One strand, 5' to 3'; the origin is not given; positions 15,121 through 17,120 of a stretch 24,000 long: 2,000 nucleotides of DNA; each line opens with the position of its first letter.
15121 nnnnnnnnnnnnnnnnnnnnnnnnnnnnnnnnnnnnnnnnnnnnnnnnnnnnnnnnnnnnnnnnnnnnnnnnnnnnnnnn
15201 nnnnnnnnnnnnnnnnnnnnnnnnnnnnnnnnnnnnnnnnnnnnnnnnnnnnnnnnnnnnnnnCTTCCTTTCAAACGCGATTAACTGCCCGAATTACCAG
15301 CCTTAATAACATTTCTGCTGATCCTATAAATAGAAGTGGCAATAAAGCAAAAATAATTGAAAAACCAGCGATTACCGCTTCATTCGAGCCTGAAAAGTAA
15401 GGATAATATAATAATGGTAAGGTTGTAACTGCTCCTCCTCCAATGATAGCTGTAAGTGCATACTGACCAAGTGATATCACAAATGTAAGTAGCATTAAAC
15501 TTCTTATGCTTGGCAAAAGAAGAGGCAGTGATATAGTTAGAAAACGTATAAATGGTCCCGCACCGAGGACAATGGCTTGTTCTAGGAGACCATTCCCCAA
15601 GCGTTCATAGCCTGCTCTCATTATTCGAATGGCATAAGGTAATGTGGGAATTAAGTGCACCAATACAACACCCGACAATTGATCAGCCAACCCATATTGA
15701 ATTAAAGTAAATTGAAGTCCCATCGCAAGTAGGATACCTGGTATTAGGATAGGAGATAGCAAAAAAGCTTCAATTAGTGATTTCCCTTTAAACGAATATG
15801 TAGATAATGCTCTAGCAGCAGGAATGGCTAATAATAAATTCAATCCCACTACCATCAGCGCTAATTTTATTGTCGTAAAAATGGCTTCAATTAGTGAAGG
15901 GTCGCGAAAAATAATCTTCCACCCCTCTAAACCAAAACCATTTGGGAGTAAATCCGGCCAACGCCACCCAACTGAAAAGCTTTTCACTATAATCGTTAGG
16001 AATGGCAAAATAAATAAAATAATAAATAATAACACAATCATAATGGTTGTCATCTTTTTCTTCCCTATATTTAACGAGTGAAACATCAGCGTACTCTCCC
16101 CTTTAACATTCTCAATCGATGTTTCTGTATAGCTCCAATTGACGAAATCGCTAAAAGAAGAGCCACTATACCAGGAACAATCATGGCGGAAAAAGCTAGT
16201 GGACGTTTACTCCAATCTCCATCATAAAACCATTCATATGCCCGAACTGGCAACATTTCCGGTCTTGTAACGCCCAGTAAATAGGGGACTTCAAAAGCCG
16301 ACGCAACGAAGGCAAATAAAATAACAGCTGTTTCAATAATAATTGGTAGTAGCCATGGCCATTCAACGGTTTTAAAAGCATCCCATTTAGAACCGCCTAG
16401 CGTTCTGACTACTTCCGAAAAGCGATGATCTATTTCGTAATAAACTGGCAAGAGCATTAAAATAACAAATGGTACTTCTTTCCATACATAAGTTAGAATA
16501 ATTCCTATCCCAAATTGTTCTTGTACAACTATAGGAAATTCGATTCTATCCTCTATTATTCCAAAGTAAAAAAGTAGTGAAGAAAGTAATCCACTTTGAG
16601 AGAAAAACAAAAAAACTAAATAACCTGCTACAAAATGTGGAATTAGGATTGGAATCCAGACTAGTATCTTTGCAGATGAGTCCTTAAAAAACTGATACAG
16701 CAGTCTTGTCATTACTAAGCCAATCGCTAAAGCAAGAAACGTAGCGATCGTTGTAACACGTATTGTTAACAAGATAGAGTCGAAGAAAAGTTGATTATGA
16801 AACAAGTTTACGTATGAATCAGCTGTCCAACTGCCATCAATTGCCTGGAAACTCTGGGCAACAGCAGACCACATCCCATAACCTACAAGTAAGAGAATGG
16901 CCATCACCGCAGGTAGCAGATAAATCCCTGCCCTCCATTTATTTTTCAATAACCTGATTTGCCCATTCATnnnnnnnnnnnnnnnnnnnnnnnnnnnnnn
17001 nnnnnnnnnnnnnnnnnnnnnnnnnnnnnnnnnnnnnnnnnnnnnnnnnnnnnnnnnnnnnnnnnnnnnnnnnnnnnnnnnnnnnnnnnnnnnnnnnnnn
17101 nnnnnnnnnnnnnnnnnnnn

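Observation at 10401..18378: Eight-gene operon coupling a YnjBCD-type ABC importer to a TVP38/DedA protein, a YnjF-like CDP-alcohol phosphatidyltransferase and two flavoprotein oxidoreductases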

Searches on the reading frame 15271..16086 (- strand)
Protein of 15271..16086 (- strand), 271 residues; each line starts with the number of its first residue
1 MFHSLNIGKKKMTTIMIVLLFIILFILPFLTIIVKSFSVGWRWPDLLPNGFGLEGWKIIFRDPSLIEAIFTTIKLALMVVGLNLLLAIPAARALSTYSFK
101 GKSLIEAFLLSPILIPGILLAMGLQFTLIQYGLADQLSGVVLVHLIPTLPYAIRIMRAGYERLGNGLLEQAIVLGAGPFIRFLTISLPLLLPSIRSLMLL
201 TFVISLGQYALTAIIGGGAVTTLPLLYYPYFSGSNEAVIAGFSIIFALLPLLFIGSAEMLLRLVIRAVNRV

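Call 3: search_protein_families(library=pfam, proteins=[window:15271-16086:-], max_evalue=0.01)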
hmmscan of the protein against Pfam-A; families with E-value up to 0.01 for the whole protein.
window:15271-16086:- (271 aa): 1 family
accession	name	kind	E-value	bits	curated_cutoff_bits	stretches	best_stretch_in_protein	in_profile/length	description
PF00528.27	BPD_transp_1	-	3e-10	40.6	26.4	1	86-256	4-174/184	Binding-protein-dependent transport system inner membrane component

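Call 4: search_protein_families(library=ncbifam, proteins=[window:15271-16086:-], max_evalue=0.01)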
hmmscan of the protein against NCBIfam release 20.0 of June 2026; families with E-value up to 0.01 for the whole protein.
window:15271-16086:- (271 aa): 29 families (the best 25 are shown)
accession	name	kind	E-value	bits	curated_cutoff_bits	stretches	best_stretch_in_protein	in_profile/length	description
NF007047.0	PRK09500.1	equivalog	1.8e-19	70.4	326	1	10-259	4-250/257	spermidine/putrescine ABC transporter permease PotC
TIGR03255.1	PhnV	equivalog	1.1e-18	67.9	358.7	1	18-246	20-250/270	2-aminoethylphosphonate ABC transport system, membrane component PhnV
TIGR01581.1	Mo_ABC_porter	hypoth_equivalog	8.6e-16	58.1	210.3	1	61-249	15-218/225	ABC transporter permease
NF040839.1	tungstate_WtpB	equivalog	1.3e-15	57.7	340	1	16-232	6-219/251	tungstate ABC transporter permease WtpB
TIGR03262.1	PhnU2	equivalog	1.4e-15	57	593.25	1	12-254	5-249/546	putative 2-aminoethylphosphonate ABC transporter permease subunit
TIGR02141.1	modB_ABC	equivalog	3e-15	56.4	182.6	1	72-254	3-202/208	molybdate ABC transporter permease subunit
TIGR00969.1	3a0106s02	subfamily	8.4e-14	51.7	240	1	13-218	19-224/272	sulfate ABC transporter permease subunit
NF006939.0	PRK09421.1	equivalog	9.6e-14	51.3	262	1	65-249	8-212/230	molybdate ABC transporter permease subunit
NF011624.0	PRK15050.1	equivalog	1.2e-12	47.6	247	2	137-229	161-253/297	2-aminoethylphosphonate ABC transporter permease subunit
NF006952.0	PRK09433.1-3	equivalog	1.4e-12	47.3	679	1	8-256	286-529/534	thiamine/thiamine pyrophosphate ABC transporter permease ThiP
NF007889.0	PRK10592.1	equivalog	1.7e-11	44.3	476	1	12-245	11-249/281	putrescine ABC transporter permease PotI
TIGR02140.1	permease_CysW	equivalog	4.1e-10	39.6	329.1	1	12-252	3-247/261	sulfate ABC transporter permease subunit CysW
TIGR03226.1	PhnU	equivalog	2.9e-09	36.8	283.45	1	138-229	180-271/311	2-aminoethylphosphonate ABC transporter permease subunit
TIGR02139.1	permease_CysT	equivalog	4.4e-09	36.3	246.1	1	14-218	9-213/265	sulfate ABC transporter permease subunit CysT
TIGR01253.1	thiP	equivalog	5e-09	35.7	395.1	1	10-242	280-507/519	thiamine/thiamine pyrophosphate ABC transporter permease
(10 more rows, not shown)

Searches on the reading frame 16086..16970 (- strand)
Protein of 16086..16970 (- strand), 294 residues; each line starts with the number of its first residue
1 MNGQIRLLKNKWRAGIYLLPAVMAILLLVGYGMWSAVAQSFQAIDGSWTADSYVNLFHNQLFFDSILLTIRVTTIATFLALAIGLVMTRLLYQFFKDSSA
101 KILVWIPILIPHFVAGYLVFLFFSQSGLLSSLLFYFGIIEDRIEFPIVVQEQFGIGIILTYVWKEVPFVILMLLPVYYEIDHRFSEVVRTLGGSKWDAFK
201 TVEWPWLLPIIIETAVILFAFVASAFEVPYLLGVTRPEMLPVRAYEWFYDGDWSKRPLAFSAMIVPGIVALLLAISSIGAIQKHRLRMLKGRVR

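Call 3: search_protein_families(library=pfam, proteins=[window:16086-16970:-], max_evalue=0.01)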
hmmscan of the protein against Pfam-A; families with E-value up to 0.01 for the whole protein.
window:16086-16970:- (294 aa): 1 family
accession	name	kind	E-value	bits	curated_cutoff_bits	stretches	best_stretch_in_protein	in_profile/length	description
PF00528.27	BPD_transp_1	-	1.2e-09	38.6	26.4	1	81-278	2-172/184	Binding-protein-dependent transport system inner membrane component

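Call 4: search_protein_families(library=ncbifam, proteins=[window:16086-16970:-], max_evalue=0.01)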
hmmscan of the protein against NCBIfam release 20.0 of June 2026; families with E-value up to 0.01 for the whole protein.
window:16086-16970:- (294 aa): 27 families (the best 25 are shown)
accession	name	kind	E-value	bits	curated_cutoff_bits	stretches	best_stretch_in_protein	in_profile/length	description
TIGR02141.1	modB_ABC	equivalog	8e-17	61.6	182.6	1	68-273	2-201/208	molybdate ABC transporter permease subunit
NF040839.1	tungstate_WtpB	equivalog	3e-15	56.5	340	1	55-263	35-234/251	tungstate ABC transporter permease WtpB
TIGR03262.1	PhnU2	equivalog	3.3e-15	55.7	593.25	1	20-246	9-224/546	putative 2-aminoethylphosphonate ABC transporter permease subunit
NF011624.0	PRK15050.1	equivalog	1.9e-13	50.2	247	1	10-246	20-253/297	2-aminoethylphosphonate ABC transporter permease subunit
NF007044.0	PRK09497.1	equivalog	3.4e-13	49.7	348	1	26-236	28-232/285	spermidine/putrescine ABC transporter permease PotB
TIGR01581.1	Mo_ABC_porter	hypoth_equivalog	3.6e-13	49.5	210.3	1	55-271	12-221/225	ABC transporter permease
TIGR02139.1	permease_CysT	equivalog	1.2e-12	48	246.1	1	49-220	35-198/265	sulfate ABC transporter permease subunit CysT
TIGR00969.1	3a0106s02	subfamily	2.4e-12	46.9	240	1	42-217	41-206/272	sulfate ABC transporter permease subunit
NF006939.0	PRK09421.1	equivalog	3.5e-11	43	262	1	63-220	9-159/230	molybdate ABC transporter permease subunit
NF008208.0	PRK10971.1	equivalog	1.3e-10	41.2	415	1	52-220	46-206/277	sulfate/thiosulfate ABC transporter permease CysT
NF007963.0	PRK10683.1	equivalog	2.6e-10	40.2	489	1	51-287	84-311/317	putrescine ABC transporter permease PotH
TIGR03226.1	PhnU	equivalog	4.7e-10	39.4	283.45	1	13-246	42-271/311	2-aminoethylphosphonate ABC transporter permease subunit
NF006951.0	PRK09433.1-2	equivalog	4.3e-09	35.5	788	1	17-233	12-218/535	thiamine/thiamine pyrophosphate ABC transporter permease ThiP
NF043073.1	MMSYN1_0195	equivalog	4.4e-09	35.1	1250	1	151-233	123-206/1021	spermidine/putrescine ABC transporter permease/substrate-binding protein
NF006953.0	PRK09433.1-4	equivalog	1.1e-07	31.2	970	1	17-233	12-218/536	thiamine/thiamine pyrophosphate ABC transporter permease ThiP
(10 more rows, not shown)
